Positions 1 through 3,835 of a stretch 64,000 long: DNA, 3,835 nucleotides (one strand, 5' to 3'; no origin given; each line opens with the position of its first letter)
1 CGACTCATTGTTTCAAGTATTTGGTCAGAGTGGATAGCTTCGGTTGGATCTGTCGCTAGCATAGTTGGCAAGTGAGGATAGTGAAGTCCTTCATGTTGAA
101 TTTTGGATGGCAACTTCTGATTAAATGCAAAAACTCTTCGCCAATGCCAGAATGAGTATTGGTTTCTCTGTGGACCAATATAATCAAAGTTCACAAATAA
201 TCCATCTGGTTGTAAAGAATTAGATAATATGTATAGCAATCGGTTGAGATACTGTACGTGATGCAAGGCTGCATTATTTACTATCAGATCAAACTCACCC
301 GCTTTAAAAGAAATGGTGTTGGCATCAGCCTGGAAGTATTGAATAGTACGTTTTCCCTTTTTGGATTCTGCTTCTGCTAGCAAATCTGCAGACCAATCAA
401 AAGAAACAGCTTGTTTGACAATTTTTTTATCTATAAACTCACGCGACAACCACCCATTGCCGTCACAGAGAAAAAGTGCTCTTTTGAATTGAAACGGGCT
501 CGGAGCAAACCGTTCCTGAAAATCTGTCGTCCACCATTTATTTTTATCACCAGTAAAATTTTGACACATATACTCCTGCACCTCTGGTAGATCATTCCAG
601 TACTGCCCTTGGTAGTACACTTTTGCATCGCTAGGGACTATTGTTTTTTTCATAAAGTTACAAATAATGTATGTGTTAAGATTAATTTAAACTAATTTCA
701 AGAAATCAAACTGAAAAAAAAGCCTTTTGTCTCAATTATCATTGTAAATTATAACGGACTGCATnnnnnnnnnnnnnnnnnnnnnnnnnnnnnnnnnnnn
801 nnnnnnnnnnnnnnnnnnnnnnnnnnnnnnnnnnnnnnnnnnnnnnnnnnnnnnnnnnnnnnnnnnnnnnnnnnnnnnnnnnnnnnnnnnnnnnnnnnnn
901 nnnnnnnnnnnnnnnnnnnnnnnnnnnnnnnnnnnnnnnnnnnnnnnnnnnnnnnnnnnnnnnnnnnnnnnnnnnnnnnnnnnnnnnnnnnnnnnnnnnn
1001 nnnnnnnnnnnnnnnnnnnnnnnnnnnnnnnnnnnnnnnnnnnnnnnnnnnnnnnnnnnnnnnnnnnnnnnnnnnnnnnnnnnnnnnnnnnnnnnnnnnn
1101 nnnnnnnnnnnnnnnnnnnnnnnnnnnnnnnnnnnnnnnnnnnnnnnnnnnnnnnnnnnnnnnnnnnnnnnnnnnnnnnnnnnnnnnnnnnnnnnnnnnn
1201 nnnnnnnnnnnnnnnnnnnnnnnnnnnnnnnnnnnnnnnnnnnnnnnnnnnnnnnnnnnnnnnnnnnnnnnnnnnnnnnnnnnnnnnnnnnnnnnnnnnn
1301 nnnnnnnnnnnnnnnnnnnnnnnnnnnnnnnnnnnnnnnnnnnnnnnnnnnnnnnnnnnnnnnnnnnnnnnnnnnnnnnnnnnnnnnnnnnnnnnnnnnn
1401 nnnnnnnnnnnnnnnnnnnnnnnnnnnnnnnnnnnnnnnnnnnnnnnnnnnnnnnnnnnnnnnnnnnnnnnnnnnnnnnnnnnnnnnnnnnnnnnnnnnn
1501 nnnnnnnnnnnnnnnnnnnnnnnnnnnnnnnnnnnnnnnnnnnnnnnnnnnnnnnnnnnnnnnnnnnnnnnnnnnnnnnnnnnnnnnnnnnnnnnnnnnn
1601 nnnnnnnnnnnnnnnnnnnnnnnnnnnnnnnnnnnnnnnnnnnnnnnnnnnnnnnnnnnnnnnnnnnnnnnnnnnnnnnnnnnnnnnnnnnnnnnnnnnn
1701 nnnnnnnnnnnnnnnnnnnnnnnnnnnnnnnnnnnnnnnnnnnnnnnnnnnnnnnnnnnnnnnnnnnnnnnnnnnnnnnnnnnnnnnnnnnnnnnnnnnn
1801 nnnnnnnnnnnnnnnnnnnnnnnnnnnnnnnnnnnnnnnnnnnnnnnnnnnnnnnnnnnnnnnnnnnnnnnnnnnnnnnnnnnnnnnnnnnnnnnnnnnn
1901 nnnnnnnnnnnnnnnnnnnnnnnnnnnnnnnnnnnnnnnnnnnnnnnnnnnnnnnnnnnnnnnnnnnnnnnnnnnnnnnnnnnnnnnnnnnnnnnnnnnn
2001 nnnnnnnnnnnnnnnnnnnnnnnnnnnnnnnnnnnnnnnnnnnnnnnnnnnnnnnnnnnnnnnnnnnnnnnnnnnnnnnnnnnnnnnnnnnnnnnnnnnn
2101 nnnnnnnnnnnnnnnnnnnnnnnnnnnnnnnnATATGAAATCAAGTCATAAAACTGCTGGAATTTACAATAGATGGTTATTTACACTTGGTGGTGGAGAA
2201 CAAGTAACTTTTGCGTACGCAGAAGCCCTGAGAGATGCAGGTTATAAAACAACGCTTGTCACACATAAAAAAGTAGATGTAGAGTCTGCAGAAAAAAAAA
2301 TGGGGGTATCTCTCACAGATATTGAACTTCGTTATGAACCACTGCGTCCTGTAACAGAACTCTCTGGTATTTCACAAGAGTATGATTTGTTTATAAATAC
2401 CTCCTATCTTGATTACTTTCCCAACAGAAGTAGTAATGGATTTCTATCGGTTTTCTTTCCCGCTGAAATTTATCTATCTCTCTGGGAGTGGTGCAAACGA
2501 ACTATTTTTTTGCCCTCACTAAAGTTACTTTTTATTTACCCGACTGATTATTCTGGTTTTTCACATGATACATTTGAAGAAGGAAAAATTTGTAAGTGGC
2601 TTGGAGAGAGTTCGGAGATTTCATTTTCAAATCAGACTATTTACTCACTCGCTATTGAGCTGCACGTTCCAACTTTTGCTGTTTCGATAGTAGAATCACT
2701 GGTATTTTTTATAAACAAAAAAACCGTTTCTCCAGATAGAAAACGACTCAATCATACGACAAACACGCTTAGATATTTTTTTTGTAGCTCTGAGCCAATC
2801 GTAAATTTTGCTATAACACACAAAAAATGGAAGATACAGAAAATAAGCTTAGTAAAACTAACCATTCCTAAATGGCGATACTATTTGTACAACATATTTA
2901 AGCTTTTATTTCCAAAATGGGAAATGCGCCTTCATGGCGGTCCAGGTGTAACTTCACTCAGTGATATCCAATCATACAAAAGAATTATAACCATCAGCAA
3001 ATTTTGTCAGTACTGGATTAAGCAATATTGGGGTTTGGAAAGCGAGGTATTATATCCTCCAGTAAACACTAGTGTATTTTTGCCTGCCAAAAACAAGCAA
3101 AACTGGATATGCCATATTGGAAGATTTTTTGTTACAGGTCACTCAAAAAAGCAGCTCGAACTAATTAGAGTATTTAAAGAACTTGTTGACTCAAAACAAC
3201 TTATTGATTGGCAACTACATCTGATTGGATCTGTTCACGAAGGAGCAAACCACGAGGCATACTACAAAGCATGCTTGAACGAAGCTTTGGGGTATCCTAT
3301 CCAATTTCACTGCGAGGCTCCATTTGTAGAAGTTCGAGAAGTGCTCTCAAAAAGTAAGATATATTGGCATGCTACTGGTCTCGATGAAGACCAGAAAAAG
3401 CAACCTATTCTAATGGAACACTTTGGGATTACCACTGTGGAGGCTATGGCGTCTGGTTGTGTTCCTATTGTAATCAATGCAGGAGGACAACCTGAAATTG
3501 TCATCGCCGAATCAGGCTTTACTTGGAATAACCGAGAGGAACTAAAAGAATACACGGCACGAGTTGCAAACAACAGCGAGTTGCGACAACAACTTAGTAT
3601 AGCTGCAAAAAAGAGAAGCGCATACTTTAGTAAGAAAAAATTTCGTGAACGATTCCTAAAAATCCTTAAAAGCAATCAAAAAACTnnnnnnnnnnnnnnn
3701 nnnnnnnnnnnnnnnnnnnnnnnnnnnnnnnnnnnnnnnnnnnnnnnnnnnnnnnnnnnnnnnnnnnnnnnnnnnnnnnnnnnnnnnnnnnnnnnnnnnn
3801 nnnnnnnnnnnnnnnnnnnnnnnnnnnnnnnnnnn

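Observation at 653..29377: About 29-kb glycosylation super-island combining Wzy_C paralogs, GT-C/PMT-like enzymes, a PglC-like initiating transferase, UXS and ManC: candidate protein O-glycosylation / cell-surface glycopolymer system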

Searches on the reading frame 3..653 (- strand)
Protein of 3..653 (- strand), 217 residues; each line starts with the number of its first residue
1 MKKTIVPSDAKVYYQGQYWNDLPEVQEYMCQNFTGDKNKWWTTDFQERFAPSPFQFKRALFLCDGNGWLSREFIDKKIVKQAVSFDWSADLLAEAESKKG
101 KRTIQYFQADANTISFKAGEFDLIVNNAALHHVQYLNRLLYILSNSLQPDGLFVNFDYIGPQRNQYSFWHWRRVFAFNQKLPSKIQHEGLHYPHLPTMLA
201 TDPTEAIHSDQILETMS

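Call 37: search_protein_families(library=pfam, proteins=[window:3-653:-], max_evalue=0.01)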
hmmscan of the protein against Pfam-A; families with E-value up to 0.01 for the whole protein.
window:3-653:- (217 aa): 6 families
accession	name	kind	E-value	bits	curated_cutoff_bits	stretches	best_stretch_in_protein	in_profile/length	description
PF08241.18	Methyltransf_11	-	1.3e-12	48.6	21.2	1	65-154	6-94/95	Methyltransferase domain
PF13489.12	Methyltransf_23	-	7.7e-11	42.4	27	1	46-173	13-136/164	Methyltransferase domain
PF13649.12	Methyltransf_25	-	3.1e-10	41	27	1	62-151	4-97/97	Methyltransferase domain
PF08242.18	Methyltransf_12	-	7.6e-06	27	30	1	66-153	7-98/98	Methyltransferase domain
PF13847.12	Methyltransf_31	-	3.6e-05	23.9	27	1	65-154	13-108/145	Methyltransferase domain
PF01209.24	Ubie_methyltran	-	0.0034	17.2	20.1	1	56-162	48-158/233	ubiE/COQ5 methyltransferase family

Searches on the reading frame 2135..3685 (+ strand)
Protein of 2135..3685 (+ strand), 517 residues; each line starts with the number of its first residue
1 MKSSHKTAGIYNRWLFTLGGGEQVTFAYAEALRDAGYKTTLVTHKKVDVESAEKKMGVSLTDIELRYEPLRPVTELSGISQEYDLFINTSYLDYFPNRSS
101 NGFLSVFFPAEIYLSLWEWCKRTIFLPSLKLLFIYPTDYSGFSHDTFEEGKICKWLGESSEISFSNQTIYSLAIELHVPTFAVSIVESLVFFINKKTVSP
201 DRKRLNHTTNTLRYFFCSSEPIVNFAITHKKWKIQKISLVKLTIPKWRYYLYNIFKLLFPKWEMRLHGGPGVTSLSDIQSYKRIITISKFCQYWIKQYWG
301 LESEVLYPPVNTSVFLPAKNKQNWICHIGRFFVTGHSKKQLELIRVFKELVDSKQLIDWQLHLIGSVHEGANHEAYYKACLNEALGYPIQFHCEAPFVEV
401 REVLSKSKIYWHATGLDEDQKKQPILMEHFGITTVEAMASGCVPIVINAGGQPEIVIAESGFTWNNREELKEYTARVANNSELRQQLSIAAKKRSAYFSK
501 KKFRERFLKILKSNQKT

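Call 4: search_protein_families(library=pfam, proteins=[window:2135-3685:+], max_evalue=0.01)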
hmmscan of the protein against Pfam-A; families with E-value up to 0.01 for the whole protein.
window:2135-3685:+ (517 aa): 4 families
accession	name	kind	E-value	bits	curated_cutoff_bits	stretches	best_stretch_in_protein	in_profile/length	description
PF00534.26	Glycos_transf_1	-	4.8e-19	69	26.4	1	318-494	11-172/172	Glycosyl transferases group 1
PF13692.12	Glyco_trans_1_4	-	2.7e-10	41.1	27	1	324-476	3-138/142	Glycosyl transferases group 1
PF13439.12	Glyco_transf_4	-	0.00012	22.5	28.5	0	19-54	2-37/170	Glycosyltransferase Family 4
PF13524.12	Glyco_trans_1_2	-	0.005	17.2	25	1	355-494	11-128/144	Glycosyl transferase-like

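Call 20: find_encoding_contigs(protein=window:2135-3685:+, flank=10000, max_places=3)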
Protein window:2135-3685:+ (517 aa): 4 contigs read that carry it; 2 places shown.
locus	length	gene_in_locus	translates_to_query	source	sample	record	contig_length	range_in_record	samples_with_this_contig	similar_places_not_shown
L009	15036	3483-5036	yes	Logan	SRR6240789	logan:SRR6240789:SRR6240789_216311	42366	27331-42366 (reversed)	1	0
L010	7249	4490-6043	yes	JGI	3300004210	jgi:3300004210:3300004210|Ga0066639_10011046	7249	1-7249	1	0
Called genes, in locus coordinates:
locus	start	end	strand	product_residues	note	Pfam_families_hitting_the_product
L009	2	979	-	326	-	?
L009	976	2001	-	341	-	PF13489:Methyltransf_23, PF08241:Methyltransf_11, PF13649:Methyltransf_25, PF08242:Methyltransf_12 (faint)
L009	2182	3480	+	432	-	PF00535:Glycos_transf_2, PF13506:Glyco_transf_21 (faint), PF13632:Glyco_trans_2_3, PF13641:Glyco_tranf_2_3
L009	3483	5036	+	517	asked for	PF00534:Glycos_transf_1, PF13692:Glyco_trans_1_4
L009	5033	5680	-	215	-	-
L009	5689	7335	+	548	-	-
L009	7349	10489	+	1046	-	PF04932:Wzy_C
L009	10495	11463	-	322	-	PF01073:3Beta_HSD, PF01370:Epimerase, PF02719:Polysacc_synt_2 (faint), PF04321:RmlD_sub_bind (weak), PF07993:NAD_binding_4 (faint), PF16363:GDP_Man_Dehyd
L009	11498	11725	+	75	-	-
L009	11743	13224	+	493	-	PF13231:PMT_2 (weak)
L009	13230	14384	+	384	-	PF13439:Glyco_transf_4, PF00534:Glycos_transf_1, PF13692:Glyco_trans_1_4, PF20706:GT4-conflict (weak)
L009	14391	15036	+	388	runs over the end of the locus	PF13439:Glyco_transf_4 (weak), PF00534:Glycos_transf_1, PF13692:Glyco_trans_1_4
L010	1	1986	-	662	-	?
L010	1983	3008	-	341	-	PF13489:Methyltransf_23, PF08241:Methyltransf_11, PF13649:Methyltransf_25, PF08242:Methyltransf_12 (faint)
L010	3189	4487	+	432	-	PF00535:Glycos_transf_2, PF13506:Glyco_transf_21 (faint), PF13632:Glyco_trans_2_3, PF13641:Glyco_tranf_2_3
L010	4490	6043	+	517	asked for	PF00534:Glycos_transf_1, PF13692:Glyco_trans_1_4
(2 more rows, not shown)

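Call 48: search_protein_families(library=ncbifam, proteins=[window:2135-3685:+], max_evalue=0.00001)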
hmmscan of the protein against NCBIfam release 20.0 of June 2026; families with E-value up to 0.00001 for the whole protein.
window:2135-3685:+ (517 aa): 1 family
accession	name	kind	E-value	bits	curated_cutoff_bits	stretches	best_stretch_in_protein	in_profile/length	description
TIGR03999.1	thiol_BshA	equivalog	5.9e-08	32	273.7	1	319-510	196-369/375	N-acetyl-alpha-D-glucosaminyl L-malate synthase BshA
